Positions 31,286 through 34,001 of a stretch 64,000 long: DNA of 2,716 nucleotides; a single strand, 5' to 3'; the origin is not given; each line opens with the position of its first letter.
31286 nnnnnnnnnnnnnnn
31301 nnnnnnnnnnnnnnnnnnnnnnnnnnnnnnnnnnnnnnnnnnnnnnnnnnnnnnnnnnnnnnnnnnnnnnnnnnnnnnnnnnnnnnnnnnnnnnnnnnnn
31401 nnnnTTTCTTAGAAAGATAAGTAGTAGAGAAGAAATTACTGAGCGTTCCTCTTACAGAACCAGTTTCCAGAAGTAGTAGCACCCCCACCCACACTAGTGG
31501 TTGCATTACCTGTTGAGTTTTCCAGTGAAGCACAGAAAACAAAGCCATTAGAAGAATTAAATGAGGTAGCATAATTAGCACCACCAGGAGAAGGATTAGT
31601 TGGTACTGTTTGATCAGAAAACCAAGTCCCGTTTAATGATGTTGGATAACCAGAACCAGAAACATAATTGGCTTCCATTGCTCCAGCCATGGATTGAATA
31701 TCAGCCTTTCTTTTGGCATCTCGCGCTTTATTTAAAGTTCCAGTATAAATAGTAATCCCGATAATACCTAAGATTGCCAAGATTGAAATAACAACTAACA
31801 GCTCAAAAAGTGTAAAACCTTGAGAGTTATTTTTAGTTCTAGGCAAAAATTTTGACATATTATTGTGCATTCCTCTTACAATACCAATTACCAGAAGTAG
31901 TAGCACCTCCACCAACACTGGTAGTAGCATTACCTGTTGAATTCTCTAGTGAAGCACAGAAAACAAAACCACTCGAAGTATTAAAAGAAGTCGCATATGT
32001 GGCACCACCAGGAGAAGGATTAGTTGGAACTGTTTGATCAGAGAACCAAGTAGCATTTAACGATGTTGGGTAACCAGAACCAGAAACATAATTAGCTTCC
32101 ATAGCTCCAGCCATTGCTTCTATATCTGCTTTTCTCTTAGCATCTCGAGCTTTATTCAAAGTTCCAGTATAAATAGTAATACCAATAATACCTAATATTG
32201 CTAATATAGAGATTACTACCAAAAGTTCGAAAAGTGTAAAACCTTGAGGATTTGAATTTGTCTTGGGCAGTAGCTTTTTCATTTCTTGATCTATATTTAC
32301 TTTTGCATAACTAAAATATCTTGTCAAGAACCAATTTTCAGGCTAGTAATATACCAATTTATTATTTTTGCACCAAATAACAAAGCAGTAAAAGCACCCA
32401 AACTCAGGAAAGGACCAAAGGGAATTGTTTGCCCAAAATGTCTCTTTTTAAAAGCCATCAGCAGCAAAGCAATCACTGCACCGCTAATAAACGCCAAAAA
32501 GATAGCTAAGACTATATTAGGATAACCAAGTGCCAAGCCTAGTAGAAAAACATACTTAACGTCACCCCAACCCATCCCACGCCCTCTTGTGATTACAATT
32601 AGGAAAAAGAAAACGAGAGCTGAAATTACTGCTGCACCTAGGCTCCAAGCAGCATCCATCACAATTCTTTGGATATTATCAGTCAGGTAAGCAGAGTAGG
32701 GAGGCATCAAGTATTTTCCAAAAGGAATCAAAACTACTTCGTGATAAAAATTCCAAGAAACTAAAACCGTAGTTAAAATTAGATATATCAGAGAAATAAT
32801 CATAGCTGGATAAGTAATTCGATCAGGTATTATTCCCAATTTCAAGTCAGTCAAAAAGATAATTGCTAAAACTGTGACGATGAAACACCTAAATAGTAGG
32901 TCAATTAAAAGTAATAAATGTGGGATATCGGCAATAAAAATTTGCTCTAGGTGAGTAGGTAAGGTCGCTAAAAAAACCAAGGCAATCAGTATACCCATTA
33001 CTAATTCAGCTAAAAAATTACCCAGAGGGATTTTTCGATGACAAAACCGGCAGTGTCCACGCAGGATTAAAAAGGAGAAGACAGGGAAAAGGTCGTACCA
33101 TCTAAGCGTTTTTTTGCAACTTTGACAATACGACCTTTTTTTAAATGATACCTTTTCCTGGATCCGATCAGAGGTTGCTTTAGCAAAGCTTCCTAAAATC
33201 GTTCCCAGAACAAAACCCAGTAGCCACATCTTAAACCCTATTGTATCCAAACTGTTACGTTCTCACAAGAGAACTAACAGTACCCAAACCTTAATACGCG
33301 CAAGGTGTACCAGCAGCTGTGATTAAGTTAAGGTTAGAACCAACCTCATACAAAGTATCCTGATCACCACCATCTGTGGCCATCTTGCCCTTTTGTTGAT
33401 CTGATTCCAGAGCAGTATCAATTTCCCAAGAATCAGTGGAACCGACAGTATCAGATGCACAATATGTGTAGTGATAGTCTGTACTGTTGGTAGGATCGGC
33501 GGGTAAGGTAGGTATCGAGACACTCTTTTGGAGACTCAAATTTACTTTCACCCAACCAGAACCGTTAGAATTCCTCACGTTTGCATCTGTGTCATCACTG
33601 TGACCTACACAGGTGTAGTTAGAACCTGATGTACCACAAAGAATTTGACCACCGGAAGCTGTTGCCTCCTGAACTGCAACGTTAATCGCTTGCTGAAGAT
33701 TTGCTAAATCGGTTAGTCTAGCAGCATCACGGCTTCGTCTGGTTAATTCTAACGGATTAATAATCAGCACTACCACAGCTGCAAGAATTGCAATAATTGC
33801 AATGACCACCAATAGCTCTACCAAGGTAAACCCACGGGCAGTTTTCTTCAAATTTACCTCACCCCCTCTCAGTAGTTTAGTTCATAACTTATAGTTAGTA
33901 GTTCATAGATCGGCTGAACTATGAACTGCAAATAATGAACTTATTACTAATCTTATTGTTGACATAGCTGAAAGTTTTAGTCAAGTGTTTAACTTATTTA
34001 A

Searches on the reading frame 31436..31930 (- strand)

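Call 54: search_protein_families(library=pfam, proteins=[window:31436-31930:-], max_evalue=0.00001)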
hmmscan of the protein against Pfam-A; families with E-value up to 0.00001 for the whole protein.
window:31436-31930:- (164 aa): 1 family
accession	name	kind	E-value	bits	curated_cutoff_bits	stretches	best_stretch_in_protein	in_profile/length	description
PF07963.17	N_methyl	-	1.5e-07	31.1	21.2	1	34-57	2-25/27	Prokaryotic N-terminal methylation motif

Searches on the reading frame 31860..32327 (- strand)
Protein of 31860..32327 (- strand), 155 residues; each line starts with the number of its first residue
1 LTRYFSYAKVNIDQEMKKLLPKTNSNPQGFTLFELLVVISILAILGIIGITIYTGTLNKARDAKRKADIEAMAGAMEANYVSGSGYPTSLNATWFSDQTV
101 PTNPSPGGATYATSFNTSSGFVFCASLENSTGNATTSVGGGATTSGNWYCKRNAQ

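Call 54: search_protein_families(library=pfam, proteins=[window:31860-32327:-], max_evalue=0.00001)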
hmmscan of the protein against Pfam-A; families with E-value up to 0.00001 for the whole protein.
window:31860-32327:- (155 aa): 1 family
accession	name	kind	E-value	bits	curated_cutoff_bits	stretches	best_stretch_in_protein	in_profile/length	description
PF07963.17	N_methyl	-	5.2e-07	29.4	21.2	1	26-48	3-25/27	Prokaryotic N-terminal methylation motif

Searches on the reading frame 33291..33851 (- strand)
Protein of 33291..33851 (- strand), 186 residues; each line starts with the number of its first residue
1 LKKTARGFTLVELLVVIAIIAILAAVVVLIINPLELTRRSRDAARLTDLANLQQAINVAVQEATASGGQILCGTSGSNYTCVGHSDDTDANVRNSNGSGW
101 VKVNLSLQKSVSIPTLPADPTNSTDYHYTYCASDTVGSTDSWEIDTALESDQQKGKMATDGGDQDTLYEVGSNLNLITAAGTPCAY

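Call 54: search_protein_families(library=pfam, proteins=[window:33291-33851:-], max_evalue=0.00001)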
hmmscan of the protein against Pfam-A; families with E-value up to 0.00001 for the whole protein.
window:33291-33851:- (186 aa): 1 family
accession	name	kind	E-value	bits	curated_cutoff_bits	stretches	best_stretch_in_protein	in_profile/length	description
PF07963.17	N_methyl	-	5.1e-09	35.8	21.2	1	3-27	2-26/27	Prokaryotic N-terminal methylation motif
